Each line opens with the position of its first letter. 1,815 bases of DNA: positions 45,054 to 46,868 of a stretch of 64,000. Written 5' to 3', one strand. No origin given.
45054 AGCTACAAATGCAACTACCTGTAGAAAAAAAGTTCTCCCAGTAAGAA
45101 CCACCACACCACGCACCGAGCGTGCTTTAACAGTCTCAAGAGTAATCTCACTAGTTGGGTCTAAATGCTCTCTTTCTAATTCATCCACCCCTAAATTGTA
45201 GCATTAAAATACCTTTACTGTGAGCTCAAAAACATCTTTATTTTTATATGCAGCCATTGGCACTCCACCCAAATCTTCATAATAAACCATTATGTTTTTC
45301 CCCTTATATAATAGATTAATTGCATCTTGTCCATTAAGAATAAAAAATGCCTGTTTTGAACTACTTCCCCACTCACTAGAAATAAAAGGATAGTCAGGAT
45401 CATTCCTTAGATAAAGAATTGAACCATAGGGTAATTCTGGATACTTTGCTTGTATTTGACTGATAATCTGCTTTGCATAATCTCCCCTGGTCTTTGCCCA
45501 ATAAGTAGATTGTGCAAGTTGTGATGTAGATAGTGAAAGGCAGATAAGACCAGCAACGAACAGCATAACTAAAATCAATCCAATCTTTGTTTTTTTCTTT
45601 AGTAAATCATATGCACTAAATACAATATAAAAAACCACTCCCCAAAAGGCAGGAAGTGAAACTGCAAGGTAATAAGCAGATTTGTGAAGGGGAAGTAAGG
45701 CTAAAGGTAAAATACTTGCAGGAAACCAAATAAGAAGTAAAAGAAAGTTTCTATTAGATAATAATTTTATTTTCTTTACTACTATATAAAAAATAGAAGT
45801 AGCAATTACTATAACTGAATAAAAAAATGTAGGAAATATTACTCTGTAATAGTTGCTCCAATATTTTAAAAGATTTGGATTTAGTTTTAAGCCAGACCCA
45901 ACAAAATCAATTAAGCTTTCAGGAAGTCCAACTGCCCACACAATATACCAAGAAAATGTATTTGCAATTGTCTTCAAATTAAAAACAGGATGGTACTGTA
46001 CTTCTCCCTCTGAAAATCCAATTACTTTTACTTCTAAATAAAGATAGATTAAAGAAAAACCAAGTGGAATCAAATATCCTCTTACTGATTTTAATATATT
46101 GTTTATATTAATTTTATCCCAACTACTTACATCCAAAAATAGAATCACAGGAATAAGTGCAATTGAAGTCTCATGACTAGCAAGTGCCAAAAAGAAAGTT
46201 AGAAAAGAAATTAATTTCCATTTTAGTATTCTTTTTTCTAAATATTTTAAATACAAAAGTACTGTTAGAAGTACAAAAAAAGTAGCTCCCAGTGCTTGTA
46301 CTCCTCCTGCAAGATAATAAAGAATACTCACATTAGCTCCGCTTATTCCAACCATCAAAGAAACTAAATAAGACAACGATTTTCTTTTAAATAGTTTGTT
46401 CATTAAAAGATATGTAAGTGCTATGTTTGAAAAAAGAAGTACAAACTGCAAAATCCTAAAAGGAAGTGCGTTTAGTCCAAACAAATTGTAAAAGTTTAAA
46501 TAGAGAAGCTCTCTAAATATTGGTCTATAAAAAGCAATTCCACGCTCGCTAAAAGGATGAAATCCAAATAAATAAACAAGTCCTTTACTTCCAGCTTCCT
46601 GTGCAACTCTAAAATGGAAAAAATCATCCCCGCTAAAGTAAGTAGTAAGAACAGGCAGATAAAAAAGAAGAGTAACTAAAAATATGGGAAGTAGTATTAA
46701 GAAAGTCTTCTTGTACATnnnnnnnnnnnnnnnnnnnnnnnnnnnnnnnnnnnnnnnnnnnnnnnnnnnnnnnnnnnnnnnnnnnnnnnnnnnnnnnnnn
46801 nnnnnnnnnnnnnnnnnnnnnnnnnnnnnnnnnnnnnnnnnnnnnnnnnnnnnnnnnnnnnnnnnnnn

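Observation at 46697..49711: Rosetta-stone fusion of two GT-C-like modules that also occur as separate genes in the same window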

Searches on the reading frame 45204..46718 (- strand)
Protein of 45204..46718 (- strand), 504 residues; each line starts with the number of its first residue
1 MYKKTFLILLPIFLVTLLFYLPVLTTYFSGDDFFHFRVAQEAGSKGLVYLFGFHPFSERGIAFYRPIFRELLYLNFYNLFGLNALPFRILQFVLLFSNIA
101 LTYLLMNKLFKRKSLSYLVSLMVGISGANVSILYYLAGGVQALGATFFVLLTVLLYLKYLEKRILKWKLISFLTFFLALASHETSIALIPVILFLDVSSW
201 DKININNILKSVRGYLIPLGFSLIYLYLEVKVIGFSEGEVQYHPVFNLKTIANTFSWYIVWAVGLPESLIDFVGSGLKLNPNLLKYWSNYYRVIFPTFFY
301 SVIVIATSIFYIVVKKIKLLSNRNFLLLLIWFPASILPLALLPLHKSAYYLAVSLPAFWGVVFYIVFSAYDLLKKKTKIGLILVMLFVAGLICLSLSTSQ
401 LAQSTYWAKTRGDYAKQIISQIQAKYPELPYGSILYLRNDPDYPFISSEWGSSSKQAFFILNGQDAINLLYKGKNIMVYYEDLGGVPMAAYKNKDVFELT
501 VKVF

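Call 6: search_protein_families(library=pfam, proteins=[window:45204-46718:-], max_evalue=0.01)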
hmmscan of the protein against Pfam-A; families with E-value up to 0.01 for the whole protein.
window:45204-46718:- (504 aa): 1 family
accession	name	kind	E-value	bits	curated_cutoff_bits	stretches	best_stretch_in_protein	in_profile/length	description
PF13231.12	PMT_2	-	0.00037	21.2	26.1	1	72-203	9-137/160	Dolichyl-phosphate-mannose-protein mannosyltransferase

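Call 38: find_encoding_contigs(protein=window:45204-46718:-, flank=6000, max_places=8)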
Protein window:45204-46718:- (504 aa): 1 contig read that carries it; 1 place shown.
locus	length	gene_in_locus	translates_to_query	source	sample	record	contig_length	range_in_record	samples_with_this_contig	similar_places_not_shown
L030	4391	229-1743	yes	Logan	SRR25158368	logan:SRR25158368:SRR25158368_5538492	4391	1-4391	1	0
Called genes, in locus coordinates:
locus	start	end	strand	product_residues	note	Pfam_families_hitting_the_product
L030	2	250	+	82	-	?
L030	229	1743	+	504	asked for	-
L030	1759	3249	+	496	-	PF01943:Polysacc_synt, PF13440:Polysacc_synt_3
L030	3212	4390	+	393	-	?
